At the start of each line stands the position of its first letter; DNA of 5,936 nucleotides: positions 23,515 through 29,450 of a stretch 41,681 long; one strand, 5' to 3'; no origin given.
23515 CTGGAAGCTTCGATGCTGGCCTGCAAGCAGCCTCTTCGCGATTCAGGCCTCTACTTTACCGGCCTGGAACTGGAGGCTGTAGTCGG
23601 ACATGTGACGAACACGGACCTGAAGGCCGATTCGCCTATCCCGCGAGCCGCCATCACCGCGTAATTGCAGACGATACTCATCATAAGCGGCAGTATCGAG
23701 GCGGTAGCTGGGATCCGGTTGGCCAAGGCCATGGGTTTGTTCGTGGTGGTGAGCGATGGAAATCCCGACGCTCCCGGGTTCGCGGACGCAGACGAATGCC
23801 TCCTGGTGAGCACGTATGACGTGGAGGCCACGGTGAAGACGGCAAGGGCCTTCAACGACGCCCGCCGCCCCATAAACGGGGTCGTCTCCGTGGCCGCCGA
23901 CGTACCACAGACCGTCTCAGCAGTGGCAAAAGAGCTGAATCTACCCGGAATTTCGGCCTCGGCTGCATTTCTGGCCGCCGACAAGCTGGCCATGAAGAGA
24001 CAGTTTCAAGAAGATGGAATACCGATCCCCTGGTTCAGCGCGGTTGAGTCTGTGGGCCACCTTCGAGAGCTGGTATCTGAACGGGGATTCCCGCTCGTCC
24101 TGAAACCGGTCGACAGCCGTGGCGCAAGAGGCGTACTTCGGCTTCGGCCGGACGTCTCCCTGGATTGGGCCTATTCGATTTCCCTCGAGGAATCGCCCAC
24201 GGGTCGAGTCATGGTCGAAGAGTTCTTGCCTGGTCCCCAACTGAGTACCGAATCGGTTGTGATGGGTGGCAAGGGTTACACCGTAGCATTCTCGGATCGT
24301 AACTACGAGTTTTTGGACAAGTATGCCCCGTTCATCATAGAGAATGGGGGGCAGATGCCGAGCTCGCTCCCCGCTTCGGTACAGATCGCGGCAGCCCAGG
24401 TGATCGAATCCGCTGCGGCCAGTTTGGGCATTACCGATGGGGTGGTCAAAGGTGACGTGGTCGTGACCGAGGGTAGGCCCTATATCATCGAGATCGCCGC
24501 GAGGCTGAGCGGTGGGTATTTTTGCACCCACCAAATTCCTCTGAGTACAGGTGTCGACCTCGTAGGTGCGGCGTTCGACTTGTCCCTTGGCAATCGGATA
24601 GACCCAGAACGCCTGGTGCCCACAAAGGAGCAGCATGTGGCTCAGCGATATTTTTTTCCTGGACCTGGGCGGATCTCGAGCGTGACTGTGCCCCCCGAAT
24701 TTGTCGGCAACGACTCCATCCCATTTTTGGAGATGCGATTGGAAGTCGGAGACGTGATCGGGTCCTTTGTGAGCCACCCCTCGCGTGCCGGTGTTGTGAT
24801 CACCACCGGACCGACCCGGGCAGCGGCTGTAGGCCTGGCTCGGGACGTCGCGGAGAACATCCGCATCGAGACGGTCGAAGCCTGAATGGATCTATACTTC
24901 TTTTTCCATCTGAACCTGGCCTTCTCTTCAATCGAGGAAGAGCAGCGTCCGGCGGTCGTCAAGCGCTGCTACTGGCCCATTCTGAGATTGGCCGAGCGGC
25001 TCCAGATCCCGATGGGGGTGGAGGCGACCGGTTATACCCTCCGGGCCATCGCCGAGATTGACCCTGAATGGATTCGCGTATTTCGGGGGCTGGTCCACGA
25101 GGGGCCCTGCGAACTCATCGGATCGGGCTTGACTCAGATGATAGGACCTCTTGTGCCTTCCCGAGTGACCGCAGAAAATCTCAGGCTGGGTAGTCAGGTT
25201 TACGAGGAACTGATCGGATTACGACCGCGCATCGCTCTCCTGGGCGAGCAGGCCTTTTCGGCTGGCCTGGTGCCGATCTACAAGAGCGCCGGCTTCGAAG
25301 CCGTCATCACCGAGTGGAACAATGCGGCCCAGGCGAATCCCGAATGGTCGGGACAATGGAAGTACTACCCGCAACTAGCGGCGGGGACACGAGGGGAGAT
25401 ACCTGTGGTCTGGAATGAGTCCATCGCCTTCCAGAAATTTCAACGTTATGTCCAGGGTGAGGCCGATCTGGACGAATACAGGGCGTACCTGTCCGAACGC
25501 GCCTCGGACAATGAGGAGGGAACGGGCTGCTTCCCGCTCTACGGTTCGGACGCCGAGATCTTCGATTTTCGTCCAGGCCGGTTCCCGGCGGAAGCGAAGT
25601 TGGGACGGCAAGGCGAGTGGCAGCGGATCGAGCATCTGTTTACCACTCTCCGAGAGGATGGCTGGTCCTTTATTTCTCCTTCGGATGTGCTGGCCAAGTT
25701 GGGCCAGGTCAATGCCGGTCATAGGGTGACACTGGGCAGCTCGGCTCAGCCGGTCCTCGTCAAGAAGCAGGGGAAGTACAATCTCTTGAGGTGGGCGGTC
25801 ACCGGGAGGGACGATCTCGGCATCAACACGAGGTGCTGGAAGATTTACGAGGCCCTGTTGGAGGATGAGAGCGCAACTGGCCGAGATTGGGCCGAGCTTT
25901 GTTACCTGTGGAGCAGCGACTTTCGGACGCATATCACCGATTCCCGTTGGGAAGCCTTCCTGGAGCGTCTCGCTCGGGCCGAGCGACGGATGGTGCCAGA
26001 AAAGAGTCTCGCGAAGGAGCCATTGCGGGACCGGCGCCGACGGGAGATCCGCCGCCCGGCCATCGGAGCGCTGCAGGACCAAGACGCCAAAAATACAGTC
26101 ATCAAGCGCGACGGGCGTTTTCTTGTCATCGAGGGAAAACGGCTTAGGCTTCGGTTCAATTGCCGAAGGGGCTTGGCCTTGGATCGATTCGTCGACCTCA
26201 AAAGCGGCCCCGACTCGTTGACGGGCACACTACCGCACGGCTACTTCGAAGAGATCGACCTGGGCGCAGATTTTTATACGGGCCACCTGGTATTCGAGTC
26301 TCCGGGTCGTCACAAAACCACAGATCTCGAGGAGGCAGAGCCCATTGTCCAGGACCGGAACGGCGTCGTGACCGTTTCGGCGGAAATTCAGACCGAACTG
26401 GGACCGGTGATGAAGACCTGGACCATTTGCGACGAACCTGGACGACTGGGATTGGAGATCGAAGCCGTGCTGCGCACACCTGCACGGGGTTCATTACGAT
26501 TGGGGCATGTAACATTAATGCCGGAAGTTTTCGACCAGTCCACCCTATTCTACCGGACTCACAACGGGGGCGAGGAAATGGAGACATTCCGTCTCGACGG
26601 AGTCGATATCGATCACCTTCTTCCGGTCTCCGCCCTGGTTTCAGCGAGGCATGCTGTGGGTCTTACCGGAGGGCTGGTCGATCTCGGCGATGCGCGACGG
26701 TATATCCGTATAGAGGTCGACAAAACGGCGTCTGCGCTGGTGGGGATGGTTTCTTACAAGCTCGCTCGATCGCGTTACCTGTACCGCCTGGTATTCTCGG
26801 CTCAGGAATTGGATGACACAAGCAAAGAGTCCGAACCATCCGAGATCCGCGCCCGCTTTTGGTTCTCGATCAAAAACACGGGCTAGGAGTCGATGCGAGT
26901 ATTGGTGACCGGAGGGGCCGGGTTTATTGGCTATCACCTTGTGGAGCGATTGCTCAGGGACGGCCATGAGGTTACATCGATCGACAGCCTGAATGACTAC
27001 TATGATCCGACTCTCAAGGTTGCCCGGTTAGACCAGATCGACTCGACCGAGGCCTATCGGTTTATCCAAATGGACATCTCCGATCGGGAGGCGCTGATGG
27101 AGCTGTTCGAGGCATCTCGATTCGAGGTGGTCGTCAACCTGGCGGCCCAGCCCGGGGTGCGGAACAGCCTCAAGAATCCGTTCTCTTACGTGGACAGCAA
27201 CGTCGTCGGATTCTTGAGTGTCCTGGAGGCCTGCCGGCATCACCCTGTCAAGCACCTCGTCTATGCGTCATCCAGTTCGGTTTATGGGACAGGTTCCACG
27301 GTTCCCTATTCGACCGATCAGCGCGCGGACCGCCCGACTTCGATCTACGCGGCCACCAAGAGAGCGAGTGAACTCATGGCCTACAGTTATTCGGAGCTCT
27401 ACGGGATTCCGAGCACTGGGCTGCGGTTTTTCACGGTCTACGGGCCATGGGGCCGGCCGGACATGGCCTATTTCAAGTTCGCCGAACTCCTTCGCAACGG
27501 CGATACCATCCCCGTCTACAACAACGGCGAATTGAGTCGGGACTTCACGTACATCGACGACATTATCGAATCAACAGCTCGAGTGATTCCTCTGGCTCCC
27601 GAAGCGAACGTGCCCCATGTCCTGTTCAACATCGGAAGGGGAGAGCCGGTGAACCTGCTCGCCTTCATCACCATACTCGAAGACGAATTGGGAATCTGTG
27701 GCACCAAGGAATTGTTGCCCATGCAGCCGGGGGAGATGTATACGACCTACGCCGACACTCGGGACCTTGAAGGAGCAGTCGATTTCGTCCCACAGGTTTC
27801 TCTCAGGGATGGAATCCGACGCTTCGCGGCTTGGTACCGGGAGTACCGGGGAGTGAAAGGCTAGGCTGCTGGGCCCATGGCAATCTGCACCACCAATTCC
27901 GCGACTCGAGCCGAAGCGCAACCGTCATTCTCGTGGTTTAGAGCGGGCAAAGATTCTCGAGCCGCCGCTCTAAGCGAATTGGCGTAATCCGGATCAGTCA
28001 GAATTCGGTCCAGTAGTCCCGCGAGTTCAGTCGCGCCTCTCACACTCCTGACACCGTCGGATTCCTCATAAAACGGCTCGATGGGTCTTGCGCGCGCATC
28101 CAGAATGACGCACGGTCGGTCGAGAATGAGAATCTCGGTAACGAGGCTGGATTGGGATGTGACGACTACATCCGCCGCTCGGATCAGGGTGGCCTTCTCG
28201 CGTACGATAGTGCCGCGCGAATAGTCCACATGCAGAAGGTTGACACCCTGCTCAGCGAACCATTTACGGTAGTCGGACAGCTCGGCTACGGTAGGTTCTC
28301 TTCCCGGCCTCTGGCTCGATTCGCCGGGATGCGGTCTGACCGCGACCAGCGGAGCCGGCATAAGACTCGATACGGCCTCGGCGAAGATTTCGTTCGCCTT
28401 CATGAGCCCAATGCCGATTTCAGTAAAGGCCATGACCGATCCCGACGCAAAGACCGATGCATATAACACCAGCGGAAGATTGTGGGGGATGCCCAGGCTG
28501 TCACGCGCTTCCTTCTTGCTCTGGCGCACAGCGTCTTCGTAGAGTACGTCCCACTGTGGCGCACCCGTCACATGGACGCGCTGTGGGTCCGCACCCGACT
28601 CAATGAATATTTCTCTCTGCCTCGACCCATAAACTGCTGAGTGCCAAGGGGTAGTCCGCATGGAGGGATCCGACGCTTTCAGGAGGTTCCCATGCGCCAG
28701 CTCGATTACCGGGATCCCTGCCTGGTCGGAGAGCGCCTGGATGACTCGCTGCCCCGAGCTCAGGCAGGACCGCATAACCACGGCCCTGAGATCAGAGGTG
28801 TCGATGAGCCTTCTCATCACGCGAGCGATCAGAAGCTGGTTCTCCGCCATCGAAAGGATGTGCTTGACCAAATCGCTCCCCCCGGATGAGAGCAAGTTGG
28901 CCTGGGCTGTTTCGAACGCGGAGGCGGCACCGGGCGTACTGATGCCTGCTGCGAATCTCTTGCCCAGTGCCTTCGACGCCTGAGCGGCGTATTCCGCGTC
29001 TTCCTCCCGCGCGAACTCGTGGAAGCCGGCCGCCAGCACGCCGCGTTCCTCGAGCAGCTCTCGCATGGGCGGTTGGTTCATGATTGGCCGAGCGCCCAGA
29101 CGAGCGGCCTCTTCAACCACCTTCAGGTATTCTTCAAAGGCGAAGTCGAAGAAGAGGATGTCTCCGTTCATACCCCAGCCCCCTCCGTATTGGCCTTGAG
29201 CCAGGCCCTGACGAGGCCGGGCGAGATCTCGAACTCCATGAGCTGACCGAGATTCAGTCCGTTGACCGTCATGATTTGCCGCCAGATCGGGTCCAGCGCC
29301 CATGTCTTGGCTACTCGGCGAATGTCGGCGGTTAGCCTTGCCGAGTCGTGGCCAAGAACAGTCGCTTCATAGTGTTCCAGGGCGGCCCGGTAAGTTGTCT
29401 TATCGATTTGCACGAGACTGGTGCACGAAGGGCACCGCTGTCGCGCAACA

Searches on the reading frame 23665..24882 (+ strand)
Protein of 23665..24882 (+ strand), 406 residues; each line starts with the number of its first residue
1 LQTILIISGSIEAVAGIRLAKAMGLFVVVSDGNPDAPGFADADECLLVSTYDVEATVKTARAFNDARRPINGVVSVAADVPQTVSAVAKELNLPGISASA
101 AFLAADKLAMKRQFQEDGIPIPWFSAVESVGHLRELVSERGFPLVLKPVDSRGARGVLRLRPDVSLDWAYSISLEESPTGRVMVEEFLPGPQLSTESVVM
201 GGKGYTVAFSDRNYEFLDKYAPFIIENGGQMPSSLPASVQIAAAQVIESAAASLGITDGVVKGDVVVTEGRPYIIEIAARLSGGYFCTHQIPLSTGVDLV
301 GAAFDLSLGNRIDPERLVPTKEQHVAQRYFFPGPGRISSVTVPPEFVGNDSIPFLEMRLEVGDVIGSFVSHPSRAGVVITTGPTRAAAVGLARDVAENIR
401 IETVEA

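Call 5: search_protein_families(library=pfam, proteins=[window:23665-24882:+], max_evalue=0.01)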
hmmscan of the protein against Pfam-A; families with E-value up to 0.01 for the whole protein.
window:23665-24882:+ (406 aa): 7 families
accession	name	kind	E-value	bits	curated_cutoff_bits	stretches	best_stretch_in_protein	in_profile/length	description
PF18603.7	LAL_C2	-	2.6e-13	50.5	29.4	1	328-403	1-77/78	L-amino acid ligase C-terminal domain 2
PF02655.19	ATP-grasp_3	-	1.6e-11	45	23.2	1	104-283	1-159/160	ATP-grasp domain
PF18130.6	ATPgrasp_N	-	6.4e-07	30.3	27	1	20-95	4-81/81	ATP-grasp N-terminal domain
PF02222.28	ATP-grasp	-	2.2e-06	27.9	27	1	114-280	3-162/179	ATP-grasp domain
PF02786.22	CPSase_L_D2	-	1.1e-05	25.5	19.8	1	106-312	1-208/211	Carbamoyl-phosphate synthase L chain, ATP binding domain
PF13535.11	ATP-grasp_4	-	0.00031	20.8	27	1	142-286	3-157/160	ATP-grasp domain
PF01071.24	GARS_A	-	0.00049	20.4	27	1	105-280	1-188/194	Phosphoribosylglycinamide synthetase, ATP-grasp (A) domain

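Call 6: search_protein_families(library=ncbifam, proteins=[window:23665-24882:+], max_evalue=0.01)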
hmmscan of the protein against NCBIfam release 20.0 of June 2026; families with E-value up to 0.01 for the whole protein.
window:23665-24882:+ (406 aa): 32 families (the best 25 are shown)
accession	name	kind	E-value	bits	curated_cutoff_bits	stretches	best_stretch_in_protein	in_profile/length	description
NF002563.0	PRK02186.1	subfamily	2.6e-28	98.8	625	1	69-402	70-395/890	argininosuccinate lyase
NF002378.0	PRK01372.1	subfamily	5.2e-12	45.1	243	1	95-278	91-268/305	D-alanine--D-alanine ligase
NF053643.1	Ddl_archaea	equivalog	1.5e-10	40.6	500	1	20-290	18-281/367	putative pseudomurein biosynthesis ATP-grasp protein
NF006766.0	PRK09288.1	equivalog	1.9e-10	40.1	339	1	20-188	31-198/396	formate-dependent phosphoribosylglycinamide formyltransferase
NF010623.0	PRK14016.1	subfamily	2.8e-10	39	877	1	98-191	206-298/871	cyanophycin synthetase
TIGR01205.1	D_ala_D_alaTIGR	subfamily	3e-09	36.3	245.65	1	95-277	95-283/318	D-alanine--D-alanine ligase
TIGR02068.2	cya_phycin_syn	equivalog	7.1e-09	34.2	850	1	100-192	207-298/862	cyanophycin synthetase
NF005543.0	PRK07206.1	subfamily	1.7e-08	33.6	302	1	106-287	108-294/416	hypothetical protein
TIGR01142.1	purT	equivalog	1.8e-08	33.7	502.15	1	19-199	16-196/380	phosphoribosylglycinamide formyltransferase 2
TIGR03909.1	pyrrolys_PylC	equivalog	1.2e-07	30.8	248.3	1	3-300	1-270/374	3-methylornithine--L-lysine ligase PylC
NF009404.0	PRK12767.1-3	equivalog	5.9e-07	28.7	316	1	27-313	28-312/344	carbamoyl phosphate synthase-like protein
TIGR00514.1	accC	equivalog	9.5e-07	28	626.5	1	55-404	65-415/449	acetyl-CoA carboxylase biotin carboxylase subunit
NF009402.0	PRK12767.1-1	equivalog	1.4e-06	27.4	218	1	103-283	112-278/329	carbamoyl phosphate synthase-like protein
TIGR00877.1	purD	equivalog_domain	2.6e-06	26.5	288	1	94-211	92-214/425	phosphoribosylamine--glycine ligase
NF004680.0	PRK06019.1-6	equivalog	6.1e-06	25.2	327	1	99-149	109-159/405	5-(carboxyamino)imidazole ribonucleotide synthase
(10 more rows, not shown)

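Call 49: search_solved_structures(query=window:23665-24882:+, max_evalue=0.00001)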
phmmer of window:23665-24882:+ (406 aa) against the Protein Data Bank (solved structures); distinct sequences matched with E-value up to 0.00001: 9.
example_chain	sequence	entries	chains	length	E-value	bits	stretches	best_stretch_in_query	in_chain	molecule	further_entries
3vot_A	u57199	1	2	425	1.9e-16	63.5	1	23-303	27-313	L-amino acid ligase, BL00235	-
8hz4_A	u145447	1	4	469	2.1e-13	53.5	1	2-312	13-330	Biotin carboxylase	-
4dim_A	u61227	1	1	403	2.4e-09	40.2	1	18-297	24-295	Phosphoribosylglycinamide synthetase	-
8evy_B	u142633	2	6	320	8e-09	38.4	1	96-278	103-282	D-alanine--D-alanine ligase B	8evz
2yrw_A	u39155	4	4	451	2.3e-07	33.7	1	30-282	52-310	Phosphoribosylglycinamide synthetase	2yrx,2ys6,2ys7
7lg5_A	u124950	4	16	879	3.5e-07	33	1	101-204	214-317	Cyanophycin synthase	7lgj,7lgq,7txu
7txv_A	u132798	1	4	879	3.5e-07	33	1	101-204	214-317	Cyanophycin synthase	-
3ouu_A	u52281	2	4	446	5.7e-07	32.3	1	3-344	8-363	Biotin carboxylase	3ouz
4egj_A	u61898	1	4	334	6.1e-06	28.9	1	98-279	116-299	D-alanine--D-alanine ligase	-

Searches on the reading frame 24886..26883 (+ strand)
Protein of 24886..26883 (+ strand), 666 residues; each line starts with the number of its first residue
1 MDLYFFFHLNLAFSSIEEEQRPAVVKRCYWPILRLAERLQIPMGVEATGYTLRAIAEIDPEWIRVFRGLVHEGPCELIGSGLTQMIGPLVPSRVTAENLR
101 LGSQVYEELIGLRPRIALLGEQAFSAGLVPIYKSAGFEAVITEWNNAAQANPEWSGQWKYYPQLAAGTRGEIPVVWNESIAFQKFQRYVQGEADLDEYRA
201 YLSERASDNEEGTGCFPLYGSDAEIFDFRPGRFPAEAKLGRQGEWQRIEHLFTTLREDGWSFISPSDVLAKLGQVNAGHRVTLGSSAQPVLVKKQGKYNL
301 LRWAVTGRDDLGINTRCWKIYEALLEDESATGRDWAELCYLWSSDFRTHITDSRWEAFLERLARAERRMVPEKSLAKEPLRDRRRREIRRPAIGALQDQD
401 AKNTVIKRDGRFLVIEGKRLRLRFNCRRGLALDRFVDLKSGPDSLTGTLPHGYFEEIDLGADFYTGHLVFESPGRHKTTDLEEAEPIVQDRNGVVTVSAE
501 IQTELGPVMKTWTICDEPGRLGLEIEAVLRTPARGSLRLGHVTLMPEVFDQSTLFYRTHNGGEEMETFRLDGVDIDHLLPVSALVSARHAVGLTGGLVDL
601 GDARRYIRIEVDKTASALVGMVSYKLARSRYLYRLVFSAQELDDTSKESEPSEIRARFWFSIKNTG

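Call 5: search_protein_families(library=pfam, proteins=[window:24886-26883:+], max_evalue=0.01)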
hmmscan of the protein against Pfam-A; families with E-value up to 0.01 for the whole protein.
window:24886-26883:+ (666 aa): 1 family
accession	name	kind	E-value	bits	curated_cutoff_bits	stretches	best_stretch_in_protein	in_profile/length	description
PF03065.20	Glyco_hydro_57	-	8.6e-17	61.8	21.2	1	18-162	37-189/291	Glycosyl hydrolase family 57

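Call 6: search_protein_families(library=ncbifam, proteins=[window:24886-26883:+], max_evalue=0.01)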
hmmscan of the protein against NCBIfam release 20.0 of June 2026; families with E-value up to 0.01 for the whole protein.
window:24886-26883:+ (666 aa): 0 families

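Call 50: search_solved_structures(query=window:24886-26883:+, max_evalue=0.01)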
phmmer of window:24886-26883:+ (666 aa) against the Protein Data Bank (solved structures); distinct sequences matched with E-value up to 0.01: 1.
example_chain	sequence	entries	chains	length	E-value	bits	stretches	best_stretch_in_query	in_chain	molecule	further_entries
1k1w_A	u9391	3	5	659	0.0032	19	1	26-164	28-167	4-ALPHA-GLUCANOTRANSFERASE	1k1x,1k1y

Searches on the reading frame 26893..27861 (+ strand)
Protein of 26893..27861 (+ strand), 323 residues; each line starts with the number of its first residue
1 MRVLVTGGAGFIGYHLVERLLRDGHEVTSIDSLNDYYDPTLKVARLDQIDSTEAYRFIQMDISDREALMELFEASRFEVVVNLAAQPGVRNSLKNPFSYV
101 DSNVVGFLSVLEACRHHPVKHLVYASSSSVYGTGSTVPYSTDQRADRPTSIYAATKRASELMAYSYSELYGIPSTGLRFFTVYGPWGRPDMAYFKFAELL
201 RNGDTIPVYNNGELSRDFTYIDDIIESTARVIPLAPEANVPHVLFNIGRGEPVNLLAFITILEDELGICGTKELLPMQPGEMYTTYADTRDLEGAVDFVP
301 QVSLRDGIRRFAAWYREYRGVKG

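Call 5: search_protein_families(library=pfam, proteins=[window:26893-27861:+], max_evalue=0.01)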
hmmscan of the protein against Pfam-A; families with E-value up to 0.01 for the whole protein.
window:26893-27861:+ (323 aa): 9 families
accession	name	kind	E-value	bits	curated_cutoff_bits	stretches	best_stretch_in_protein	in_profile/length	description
PF01370.27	Epimerase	-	2.4e-56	191.3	20.9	1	3-248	1-240/240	NAD dependent epimerase/dehydratase family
PF16363.11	GDP_Man_Dehyd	-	1.6e-49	169.6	27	1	4-267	1-267/332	GDP-mannose 4,6 dehydratase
PF01073.25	3Beta_HSD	-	1.8e-20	73.6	22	1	4-225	1-222/280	3-beta hydroxysteroid dehydrogenase/isomerase family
PF04321.23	RmlD_sub_bind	-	8.8e-18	64.8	27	1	1-210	1-177/287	RmlD substrate binding domain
PF02719.21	Polysacc_synt_2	-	3.1e-16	59.9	20.2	1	3-170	1-156/293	Polysaccharide biosynthesis protein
PF07993.18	NAD_binding_4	-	4.1e-10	39.7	20.1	1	5-184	1-209/258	Male sterility protein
PF13460.12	NAD_binding_10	-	4.3e-08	33.7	27.2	1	7-162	1-131/184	NAD(P)H-binding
PF00106.31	adh_short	-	3.8e-06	27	26.6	1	3-112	3-117/195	short chain dehydrogenase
PF08659.16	KR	-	1.5e-05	25.4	22.6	1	3-140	3-150/180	KR domain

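Call 6: search_protein_families(library=ncbifam, proteins=[window:26893-27861:+], max_evalue=0.01)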
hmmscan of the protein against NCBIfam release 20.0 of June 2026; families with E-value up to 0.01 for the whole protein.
window:26893-27861:+ (323 aa): 55 families (the best 25 are shown)
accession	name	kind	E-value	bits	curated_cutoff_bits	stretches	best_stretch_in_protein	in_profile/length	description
TIGR01181.1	dTDP_gluc_dehyt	equivalog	2.9e-44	151.5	365.1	1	2-318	1-314/321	dTDP-glucose 4,6-dehydratase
TIGR01179.1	galE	equivalog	4.1e-40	137.6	262.3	1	2-315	1-325/332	UDP-glucose 4-epimerase GalE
TIGR04180.1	EDH_00030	hypoth_equivalog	1.1e-35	123.2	475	1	3-255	1-245/297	NAD-dependent 4,6-dehydratase LegB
NF011728.1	PRK15181.1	equivalog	3.9e-30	105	760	1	2-315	17-337/348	Vi polysaccharide biosynthesis UDP-N-acetylglucosaminuronic acid C-4 epimerase TviC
TIGR02197.1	heptose_epim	equivalog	4.6e-29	101.6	274.6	1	3-316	1-314/316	ADP-glyceromanno-heptose 6-epimerase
NF007956.0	PRK10675.1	subfamily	2.4e-27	96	394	1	1-160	1-157/338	UDP-glucose 4-epimerase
NF007490.0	PRK10084.1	subfamily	1e-26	93.8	649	1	1-315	1-334/361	dTDP-glucose 4,6-dehydratase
NF007582.0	PRK10217.1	equivalog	4.7e-25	88.4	698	1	2-262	3-267/355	dTDP-glucose 4,6-dehydratase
NF042422.1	oxyalk_red_OleD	equivalog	3.1e-22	79.4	580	1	1-267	1-251/329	2-alkyl-3-oxoalkanoate reductase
TIGR02622.1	CDP_4_6_dhtase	equivalog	1.1e-19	70.8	278.45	1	2-170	6-172/352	CDP-glucose 4,6-dehydratase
NF043036.1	ErythonDh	equivalog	4.9e-19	68.7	325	1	1-197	1-194/321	D-erythronate dehydrogenase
TIGR01214.1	rmlD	equivalog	4.1e-14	52.3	224.05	1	2-232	1-197/285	dTDP-4-dehydrorhamnose reductase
TIGR01472.1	gmd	equivalog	5.9e-14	52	415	1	3-173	3-176/342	GDP-mannose 4,6-dehydratase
NF008872.0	PRK11908.1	equivalog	1.5e-13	50.5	294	1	2-249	3-253/349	bifunctional UDP-4-keto-pentose/UDP-xylose synthase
NF005998.1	PRK08125.1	equivalog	3.2e-13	48.9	777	1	2-249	317-567/649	bifunctional UDP-4-amino-4-deoxy-L-arabinose formyltransferase/UDP-glucuronic acid oxidase ArnA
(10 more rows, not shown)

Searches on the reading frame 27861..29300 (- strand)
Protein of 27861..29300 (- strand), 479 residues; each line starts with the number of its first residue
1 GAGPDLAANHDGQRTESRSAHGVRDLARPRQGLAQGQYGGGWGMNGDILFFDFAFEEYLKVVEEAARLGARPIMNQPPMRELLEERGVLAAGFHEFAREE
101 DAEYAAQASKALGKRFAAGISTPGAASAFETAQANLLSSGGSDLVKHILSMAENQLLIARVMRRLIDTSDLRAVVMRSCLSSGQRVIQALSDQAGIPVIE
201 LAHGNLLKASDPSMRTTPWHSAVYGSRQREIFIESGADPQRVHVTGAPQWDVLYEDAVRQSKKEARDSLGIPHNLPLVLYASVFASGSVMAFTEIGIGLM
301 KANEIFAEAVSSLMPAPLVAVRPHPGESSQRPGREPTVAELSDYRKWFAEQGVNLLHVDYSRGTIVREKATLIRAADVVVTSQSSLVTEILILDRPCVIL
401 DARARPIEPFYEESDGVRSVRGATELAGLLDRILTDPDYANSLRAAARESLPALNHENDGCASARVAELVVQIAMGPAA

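Call 8: search_protein_families(library=pfam, proteins=[window:27861-29300:-], max_evalue=0.001)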
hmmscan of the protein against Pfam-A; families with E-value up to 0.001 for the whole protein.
window:27861-29300:- (479 aa): 1 family
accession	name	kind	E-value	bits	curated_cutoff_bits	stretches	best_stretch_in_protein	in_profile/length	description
PF04464.20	Glyphos_transf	-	1.2e-08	34.8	22.1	1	238-471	156-366/367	CDP-Glycerol:Poly(glycerophosphate) glycerophosphotransferase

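Call 34: search_protein_families(library=ncbifam, proteins=[window:27861-29300:-], max_evalue=0.01)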
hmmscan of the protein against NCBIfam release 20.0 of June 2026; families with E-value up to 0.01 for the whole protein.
window:27861-29300:- (479 aa): 2 families
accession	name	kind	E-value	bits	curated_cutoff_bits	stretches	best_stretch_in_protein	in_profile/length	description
TIGR04396.2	surf_polysacc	subfamily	8.5e-08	31.8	125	1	321-472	228-361/427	surface carbohydrate biosynthesis protein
NF046086.1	BFO_1060_trans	domain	4.1e-05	22.9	200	0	302-470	207-360/365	BFO_1060 family glycosyltransferase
